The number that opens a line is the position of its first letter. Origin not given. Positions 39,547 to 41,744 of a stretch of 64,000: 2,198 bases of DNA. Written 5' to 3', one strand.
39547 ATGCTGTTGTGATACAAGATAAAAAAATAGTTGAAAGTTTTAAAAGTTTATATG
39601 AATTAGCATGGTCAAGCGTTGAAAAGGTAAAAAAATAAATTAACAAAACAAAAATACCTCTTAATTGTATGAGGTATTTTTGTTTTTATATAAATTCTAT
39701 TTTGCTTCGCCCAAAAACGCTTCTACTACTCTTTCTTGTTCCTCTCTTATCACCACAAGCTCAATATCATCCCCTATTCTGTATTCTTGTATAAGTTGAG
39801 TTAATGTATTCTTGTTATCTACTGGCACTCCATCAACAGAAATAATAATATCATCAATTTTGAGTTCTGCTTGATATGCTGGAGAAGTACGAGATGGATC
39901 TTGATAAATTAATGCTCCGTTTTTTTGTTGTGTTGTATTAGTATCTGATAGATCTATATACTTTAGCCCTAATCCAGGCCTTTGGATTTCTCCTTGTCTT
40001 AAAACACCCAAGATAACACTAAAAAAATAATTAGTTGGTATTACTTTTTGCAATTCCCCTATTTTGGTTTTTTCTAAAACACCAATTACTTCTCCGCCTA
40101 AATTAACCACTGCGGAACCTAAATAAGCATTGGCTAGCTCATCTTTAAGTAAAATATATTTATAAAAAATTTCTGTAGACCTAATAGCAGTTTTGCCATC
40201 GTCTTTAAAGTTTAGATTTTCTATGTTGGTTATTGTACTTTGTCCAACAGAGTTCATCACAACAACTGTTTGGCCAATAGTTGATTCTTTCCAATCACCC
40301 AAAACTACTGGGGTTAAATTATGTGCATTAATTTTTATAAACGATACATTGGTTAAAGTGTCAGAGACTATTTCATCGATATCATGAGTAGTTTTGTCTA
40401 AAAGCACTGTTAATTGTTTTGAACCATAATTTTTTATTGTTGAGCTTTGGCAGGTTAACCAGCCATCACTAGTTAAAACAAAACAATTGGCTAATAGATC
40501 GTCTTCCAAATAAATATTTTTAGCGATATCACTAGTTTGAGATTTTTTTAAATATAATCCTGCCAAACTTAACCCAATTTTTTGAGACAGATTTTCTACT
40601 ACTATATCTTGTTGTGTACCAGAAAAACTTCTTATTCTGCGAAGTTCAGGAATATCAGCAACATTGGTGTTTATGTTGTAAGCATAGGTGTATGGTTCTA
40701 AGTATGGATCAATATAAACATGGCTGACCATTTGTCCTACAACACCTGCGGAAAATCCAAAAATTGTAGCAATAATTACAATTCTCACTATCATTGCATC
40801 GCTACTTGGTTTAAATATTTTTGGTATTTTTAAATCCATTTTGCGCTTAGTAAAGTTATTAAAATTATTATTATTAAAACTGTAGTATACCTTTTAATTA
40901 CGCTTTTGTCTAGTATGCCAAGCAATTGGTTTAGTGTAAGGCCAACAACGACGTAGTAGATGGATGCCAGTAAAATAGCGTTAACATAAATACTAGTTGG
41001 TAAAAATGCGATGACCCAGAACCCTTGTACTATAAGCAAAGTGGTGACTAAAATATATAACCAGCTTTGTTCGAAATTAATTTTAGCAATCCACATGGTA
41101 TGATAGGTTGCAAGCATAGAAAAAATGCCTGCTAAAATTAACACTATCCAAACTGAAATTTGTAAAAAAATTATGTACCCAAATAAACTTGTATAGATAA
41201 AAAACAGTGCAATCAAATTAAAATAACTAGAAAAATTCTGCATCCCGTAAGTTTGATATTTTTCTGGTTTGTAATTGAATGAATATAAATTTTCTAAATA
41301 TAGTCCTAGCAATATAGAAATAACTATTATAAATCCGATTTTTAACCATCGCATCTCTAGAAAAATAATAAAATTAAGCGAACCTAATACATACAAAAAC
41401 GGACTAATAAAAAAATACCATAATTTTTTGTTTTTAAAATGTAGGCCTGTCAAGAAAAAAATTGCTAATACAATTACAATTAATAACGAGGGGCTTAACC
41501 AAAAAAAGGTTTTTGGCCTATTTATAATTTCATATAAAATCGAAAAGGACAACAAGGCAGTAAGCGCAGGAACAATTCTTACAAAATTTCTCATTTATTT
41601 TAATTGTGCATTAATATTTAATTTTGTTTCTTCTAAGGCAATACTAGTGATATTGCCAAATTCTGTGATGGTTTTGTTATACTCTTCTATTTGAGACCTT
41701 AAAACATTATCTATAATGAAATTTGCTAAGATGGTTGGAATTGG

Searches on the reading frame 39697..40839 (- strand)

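Call 65: search_protein_families(library=pfam, proteins=[window:39697-40839:-], max_evalue=0.0001)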
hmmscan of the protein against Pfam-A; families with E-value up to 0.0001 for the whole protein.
window:39697-40839:- (380 aa): 3 families
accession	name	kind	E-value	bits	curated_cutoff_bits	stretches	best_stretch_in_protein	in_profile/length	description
PF13180.12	PDZ_2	-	5.4e-10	39.9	27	1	299-372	12-76/80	PDZ domain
PF17820.7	PDZ_6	-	2.4e-07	30.8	27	1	319-365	9-54/54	PDZ domain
PF13365.12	Trypsin_2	-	6.7e-05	24.1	27.6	0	118-254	2-144/144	Trypsin-like peptidase domain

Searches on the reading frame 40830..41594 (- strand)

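Call 65: search_protein_families(library=pfam, proteins=[window:40830-41594:-], max_evalue=0.0001)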
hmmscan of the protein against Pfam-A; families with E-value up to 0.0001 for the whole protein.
window:40830-41594:- (254 aa): 1 family
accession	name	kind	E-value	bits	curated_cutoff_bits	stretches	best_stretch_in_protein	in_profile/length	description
PF18900.5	DUF5656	-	1.8e-07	31.2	23.3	1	57-246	54-238/242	Protein of unknown function (DUF5656)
